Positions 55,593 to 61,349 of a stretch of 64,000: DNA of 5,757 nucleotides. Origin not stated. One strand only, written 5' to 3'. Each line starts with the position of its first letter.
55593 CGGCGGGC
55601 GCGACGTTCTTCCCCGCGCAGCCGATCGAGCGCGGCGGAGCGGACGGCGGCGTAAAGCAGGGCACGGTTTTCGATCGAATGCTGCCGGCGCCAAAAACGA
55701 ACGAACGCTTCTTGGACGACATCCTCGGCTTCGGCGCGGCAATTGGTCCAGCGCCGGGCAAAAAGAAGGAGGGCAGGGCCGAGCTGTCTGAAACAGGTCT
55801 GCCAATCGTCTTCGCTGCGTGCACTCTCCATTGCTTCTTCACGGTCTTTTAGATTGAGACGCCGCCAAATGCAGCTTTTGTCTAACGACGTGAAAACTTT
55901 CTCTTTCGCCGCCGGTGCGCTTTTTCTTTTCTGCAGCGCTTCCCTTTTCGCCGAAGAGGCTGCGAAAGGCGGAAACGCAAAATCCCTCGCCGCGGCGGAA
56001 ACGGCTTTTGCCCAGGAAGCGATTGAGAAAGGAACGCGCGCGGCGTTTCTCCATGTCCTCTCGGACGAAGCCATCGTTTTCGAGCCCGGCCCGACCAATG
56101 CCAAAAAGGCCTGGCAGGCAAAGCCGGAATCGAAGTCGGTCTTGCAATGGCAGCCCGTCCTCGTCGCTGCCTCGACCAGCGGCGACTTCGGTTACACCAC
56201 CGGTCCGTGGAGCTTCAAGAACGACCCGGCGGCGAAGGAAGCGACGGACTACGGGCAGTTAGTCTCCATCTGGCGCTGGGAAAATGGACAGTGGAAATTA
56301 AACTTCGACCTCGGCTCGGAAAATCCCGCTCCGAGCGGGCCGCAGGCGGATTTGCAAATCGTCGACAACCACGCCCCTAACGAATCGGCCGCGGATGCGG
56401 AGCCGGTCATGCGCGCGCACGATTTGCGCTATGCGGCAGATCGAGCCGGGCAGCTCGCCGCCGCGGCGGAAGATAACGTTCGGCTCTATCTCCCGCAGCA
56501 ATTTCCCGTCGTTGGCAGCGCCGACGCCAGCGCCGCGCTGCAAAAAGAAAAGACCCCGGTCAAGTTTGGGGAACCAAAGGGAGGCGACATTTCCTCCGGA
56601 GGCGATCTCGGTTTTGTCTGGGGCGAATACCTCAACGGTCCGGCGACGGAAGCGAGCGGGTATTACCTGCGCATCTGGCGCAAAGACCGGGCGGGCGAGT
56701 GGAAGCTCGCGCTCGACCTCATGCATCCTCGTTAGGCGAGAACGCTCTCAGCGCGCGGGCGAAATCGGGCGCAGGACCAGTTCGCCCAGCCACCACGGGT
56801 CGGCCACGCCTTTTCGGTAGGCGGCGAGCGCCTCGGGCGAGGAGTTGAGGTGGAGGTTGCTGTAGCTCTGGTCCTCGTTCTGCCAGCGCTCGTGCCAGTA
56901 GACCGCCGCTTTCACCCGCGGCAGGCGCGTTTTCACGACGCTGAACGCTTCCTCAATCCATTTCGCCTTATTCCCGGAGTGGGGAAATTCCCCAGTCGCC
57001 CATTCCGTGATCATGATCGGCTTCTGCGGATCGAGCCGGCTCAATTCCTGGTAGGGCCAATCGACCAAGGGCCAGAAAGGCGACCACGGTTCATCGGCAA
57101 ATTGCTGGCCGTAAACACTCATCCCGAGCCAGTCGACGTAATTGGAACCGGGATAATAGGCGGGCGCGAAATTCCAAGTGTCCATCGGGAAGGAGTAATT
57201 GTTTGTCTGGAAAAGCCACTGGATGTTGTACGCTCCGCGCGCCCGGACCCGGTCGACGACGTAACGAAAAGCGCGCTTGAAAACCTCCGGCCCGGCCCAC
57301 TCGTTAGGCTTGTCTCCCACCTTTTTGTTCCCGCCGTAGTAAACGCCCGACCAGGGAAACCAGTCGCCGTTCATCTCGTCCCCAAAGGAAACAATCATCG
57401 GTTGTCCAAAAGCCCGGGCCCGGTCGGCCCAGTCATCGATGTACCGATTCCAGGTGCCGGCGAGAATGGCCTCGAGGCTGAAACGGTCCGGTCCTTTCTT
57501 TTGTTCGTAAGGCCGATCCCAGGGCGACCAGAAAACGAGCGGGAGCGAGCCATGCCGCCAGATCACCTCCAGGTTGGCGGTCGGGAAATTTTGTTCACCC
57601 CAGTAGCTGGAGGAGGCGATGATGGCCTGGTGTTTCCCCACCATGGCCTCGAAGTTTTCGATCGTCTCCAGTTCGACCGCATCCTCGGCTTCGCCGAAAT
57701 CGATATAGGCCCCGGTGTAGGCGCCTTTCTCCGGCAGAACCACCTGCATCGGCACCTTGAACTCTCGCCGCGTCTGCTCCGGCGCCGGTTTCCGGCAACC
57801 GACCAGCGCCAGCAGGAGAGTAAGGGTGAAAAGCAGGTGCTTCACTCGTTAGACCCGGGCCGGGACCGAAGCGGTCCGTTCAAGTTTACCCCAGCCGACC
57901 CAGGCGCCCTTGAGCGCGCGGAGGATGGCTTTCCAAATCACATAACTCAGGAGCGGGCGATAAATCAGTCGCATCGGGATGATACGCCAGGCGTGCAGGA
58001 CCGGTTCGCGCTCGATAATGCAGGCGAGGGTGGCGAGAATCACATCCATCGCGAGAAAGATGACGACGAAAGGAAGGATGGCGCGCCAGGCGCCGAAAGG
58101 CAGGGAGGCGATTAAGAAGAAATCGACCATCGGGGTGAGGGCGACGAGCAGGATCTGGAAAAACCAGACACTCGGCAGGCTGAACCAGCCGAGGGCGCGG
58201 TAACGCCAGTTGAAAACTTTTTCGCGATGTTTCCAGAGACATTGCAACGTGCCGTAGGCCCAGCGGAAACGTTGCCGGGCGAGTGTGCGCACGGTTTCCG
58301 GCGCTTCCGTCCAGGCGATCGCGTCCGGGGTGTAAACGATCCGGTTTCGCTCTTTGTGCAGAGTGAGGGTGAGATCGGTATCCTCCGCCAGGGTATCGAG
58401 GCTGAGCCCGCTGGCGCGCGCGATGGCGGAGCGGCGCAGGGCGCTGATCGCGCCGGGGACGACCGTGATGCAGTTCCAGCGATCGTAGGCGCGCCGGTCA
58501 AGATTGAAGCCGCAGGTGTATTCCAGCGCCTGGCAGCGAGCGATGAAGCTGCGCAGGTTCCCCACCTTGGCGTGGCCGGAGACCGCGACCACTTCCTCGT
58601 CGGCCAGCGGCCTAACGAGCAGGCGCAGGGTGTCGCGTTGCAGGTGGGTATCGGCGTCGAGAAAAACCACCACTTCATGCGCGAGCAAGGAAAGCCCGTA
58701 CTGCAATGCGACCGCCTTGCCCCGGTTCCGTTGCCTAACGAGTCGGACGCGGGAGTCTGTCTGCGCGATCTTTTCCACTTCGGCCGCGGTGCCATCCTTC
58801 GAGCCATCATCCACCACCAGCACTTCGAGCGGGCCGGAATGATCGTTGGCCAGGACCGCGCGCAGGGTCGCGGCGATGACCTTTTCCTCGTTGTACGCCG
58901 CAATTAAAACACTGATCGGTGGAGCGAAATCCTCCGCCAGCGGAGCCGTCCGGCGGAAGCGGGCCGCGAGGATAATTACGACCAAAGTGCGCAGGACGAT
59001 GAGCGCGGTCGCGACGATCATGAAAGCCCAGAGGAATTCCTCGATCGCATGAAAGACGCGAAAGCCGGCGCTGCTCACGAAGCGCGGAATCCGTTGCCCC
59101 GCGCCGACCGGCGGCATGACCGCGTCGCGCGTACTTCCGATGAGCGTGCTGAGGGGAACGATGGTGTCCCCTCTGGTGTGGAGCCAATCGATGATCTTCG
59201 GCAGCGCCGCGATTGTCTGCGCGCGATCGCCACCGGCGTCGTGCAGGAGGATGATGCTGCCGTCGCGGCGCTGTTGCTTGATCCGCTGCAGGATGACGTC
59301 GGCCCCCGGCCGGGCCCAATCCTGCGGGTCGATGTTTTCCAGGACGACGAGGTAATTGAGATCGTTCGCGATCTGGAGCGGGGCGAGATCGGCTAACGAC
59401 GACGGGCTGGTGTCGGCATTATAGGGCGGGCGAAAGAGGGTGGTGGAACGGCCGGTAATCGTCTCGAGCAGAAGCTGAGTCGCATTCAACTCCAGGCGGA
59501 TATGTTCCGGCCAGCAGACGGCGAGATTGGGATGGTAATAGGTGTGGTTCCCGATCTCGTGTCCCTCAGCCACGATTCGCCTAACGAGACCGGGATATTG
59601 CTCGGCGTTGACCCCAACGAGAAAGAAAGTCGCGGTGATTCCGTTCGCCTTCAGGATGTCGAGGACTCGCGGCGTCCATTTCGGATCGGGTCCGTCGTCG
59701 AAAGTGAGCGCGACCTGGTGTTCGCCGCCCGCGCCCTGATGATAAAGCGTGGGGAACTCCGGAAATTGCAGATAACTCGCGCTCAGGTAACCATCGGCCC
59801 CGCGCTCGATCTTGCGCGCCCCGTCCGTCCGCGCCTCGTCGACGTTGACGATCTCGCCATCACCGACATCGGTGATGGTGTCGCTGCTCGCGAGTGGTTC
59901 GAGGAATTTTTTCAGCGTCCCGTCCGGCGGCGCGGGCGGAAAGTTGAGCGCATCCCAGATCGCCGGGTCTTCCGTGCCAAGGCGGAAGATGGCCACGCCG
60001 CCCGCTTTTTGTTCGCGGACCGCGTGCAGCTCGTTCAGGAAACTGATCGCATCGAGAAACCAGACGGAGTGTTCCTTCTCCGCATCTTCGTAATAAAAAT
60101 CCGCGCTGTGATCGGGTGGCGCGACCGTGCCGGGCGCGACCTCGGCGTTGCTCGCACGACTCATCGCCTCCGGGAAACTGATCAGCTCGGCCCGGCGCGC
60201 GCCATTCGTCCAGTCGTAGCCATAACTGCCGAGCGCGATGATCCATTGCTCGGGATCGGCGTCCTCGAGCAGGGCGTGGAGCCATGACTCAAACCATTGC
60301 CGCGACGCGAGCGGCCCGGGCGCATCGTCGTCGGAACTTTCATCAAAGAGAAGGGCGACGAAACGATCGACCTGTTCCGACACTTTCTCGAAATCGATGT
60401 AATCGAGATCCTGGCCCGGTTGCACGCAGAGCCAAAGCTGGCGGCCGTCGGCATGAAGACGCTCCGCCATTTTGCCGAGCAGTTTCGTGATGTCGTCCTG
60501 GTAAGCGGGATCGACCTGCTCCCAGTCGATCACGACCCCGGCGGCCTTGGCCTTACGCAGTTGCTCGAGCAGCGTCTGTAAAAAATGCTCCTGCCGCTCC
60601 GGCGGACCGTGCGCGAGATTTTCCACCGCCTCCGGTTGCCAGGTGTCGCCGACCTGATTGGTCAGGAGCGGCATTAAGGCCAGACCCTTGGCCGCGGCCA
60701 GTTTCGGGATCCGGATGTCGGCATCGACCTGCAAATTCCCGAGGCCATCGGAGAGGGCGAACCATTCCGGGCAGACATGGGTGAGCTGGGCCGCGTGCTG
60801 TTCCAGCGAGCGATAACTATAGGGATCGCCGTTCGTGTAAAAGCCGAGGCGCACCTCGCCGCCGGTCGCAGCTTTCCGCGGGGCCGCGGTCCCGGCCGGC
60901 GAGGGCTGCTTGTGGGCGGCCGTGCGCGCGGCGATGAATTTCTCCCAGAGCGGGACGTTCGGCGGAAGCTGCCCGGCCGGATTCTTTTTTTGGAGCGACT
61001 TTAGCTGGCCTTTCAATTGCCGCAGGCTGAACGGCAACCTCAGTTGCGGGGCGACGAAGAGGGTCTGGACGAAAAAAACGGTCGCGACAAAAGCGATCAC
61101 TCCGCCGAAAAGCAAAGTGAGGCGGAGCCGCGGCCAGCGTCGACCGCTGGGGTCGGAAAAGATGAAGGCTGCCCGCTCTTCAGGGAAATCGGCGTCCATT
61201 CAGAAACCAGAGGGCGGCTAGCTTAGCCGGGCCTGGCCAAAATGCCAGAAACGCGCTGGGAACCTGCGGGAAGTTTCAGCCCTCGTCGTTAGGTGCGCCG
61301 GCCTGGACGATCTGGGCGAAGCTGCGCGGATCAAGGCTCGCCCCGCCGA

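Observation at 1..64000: Hyper-abundant, strand-symmetric 9-mer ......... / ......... spread through the whole window (about one per 850 bp)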

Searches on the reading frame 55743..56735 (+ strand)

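Call 38: search_protein_families(library=pfam, proteins=[window:55743-56735:+], max_evalue=0.00001)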
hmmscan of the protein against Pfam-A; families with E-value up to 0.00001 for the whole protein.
window:55743-56735:+ (330 aa): 1 family
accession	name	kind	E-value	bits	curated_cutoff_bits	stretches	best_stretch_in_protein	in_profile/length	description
PF14534.12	DUF4440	-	3.1e-14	53.8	25.2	1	83-186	2-107/107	Domain of unknown function (DUF4440)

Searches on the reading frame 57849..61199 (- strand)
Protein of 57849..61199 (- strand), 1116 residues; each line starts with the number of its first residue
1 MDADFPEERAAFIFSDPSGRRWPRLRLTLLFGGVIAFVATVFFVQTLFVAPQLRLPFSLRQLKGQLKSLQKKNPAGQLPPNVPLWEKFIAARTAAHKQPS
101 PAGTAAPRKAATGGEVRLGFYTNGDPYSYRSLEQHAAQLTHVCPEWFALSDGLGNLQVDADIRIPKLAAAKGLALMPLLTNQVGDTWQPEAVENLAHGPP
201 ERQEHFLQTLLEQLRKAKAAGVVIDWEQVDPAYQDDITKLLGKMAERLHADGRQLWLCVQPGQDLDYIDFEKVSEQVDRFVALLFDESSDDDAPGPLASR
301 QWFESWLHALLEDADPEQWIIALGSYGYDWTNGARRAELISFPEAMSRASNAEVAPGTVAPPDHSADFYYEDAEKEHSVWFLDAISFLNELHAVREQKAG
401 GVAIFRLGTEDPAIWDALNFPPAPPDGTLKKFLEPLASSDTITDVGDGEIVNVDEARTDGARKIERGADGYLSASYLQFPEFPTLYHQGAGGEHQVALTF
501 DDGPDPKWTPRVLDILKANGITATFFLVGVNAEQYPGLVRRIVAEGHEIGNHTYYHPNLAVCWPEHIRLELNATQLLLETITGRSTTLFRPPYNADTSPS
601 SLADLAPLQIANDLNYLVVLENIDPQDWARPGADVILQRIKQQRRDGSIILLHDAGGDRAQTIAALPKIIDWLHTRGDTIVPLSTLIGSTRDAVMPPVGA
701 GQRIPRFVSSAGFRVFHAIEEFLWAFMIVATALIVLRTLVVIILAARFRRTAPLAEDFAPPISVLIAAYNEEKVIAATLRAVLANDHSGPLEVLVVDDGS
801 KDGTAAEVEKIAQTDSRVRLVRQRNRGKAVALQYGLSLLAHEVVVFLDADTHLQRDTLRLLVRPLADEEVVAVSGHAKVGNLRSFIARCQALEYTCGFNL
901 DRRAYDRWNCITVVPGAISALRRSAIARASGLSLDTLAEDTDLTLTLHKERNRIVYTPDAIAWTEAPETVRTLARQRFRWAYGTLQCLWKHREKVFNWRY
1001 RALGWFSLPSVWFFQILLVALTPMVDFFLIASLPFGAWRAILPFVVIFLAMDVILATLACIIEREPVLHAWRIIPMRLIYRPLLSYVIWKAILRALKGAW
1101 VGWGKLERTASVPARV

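Call 7: find_encoding_contigs(protein=window:57849-61199:-, flank=10000, max_places=6)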
Protein window:57849-61199:- (1116 aa): 1 contig read that carries it; 1 place shown.
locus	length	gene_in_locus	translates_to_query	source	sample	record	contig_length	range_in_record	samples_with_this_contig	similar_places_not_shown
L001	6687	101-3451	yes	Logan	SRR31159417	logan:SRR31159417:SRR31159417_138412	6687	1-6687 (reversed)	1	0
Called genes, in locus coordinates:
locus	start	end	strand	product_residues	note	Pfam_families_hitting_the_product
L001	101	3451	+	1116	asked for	PF00704:Glyco_hydro_18, PF01522:Polysacc_deac_1, PF13506:Glyco_transf_21 (weak), PF00535:Glycos_transf_2, PF10111:Glyco_tranf_2_2 (weak), PF13641:Glyco_tranf_2_3, PF03142:Chitin_synth_2 (weak), PF13632:Glyco_trans_2_3, +1 more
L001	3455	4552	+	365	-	PF02156:Glyco_hydro_26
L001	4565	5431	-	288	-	PF14534:DUF4440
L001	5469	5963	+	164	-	PF04542:Sigma70_r2, PF08281:Sigma70_r4_2, PF04545:Sigma70_r4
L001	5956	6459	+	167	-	-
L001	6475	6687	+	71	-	?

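Call 8: search_protein_families(library=ncbifam, proteins=[window:57849-61199:-])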
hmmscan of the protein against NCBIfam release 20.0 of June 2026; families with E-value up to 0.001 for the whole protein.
window:57849-61199:- (1116 aa): 35 families (the best 25 are shown)
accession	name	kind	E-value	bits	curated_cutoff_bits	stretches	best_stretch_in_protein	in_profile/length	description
TIGR03937.1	PgaC_IcaA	equivalog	1.5e-53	182.2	422.3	1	749-1063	34-354/407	poly-beta-1,6-N-acetyl-D-glucosamine synthase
TIGR02764.1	spore_ybaN_pdaB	equivalog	7.7e-48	162.8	237.4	1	493-687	5-191/191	polysaccharide deacetylase family sporulation protein PdaB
TIGR04243.1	nodulat_NodB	equivalog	2.9e-43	147.7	240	1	494-683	2-196/197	chitooligosaccharide deacetylase NodB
NF045821.1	PgAcgDacpgdA1_Bac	equivalog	9.2e-42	142.8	400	1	494-688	88-276/282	peptidoglycan-N-acetylglucosamine deacetylase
NF045820.1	PgAcgDacpgdA_Strep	equivalog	6.2e-36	124.2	800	1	494-689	268-450/463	peptidoglycan-N-acetylglucosamine deacetylase PgdA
TIGR02884.1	spore_pdaA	equivalog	1.4e-29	103.4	298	1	486-684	29-221/224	delta-lactam-biosynthetic de-N-acetylase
TIGR04242.1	nodulat_NodC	equivalog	9.8e-27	93.9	550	1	737-985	25-285/395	chitooligosaccharide synthase NodC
TIGR02873.1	spore_ylxY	hypoth_equivalog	2.3e-25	89.3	391.5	1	493-686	84-266/268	probable sporulation protein, polysaccharide deacetylase family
NF045822.1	PgAcgDacpgdA2_Bac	equivalog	7e-24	84.6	400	1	492-677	67-252/274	peptidoglycan-N-acetylglucosamine deacetylase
TIGR03965.1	mycofact_glyco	equivalog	1.4e-22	80.3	280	1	731-996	49-312/467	mycofactocin biosynthesis glycosyltransferase MftF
TIGR03111.1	glyc2_xrt_Gpos1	hypoth_equivalog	1.9e-20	73.1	363.95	1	733-993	22-295/439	TIGR03111 family XrtG-associated glycosyltransferase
NF041875.1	EPS_EpsD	equivalog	1e-19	71.1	370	1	762-988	1-229/325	exopolysaccharide biosynthesis glycosyltransferase EpsD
TIGR03030.1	CelA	equivalog_domain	4.2e-17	61.4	699.1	1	728-1055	94-452/714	UDP-forming cellulose synthase catalytic subunit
TIGR03006.1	pepcterm_polyde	equivalog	2e-15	56.7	276.2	1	509-592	36-119/272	XrtA system polysaccharide deacetylase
NF053846.1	glyco_with_XrtP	equivalog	4e-15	55.4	520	2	725-874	7-169/440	XrtP-associated glycosyltransferase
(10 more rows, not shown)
